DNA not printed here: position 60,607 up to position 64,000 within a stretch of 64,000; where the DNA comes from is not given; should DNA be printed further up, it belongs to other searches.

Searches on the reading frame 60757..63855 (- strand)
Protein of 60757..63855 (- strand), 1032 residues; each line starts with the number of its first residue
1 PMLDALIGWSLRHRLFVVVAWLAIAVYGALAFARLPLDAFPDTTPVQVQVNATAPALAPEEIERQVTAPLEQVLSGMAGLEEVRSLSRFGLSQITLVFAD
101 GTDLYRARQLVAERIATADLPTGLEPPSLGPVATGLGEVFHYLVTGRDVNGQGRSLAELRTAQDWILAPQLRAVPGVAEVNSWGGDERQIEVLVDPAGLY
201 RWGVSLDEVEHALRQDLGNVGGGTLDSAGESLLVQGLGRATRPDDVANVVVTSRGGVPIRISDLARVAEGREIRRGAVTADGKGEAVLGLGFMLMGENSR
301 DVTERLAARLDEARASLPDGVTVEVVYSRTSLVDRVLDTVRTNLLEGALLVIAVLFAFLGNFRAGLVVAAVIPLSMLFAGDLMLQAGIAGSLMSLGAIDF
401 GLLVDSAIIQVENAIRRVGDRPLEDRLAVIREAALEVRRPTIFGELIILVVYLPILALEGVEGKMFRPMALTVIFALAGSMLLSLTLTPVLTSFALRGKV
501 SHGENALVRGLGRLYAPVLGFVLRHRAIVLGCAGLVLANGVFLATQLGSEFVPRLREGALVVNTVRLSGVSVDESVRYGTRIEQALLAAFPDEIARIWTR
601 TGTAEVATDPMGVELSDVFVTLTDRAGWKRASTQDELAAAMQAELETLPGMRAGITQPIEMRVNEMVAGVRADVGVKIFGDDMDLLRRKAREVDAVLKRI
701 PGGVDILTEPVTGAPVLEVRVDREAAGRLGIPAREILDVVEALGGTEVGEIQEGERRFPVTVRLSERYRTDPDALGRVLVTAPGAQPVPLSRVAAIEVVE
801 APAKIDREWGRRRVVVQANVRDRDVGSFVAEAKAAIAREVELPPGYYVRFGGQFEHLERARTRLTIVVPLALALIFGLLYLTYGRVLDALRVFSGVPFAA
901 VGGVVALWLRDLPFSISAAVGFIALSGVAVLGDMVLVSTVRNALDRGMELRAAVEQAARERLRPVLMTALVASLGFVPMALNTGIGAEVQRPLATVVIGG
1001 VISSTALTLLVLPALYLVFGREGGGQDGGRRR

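Call 67: search_protein_families(library=pfam, proteins=[window:60757-63855:-], max_evalue=0.001)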
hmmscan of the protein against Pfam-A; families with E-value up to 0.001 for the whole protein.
window:60757-63855:- (1032 aa): 1 family
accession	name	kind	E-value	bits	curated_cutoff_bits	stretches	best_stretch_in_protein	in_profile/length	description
PF00873.25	ACR_tran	-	2.7e-283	942.9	28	1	7-1019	2-1020/1021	AcrB/AcrD/AcrF family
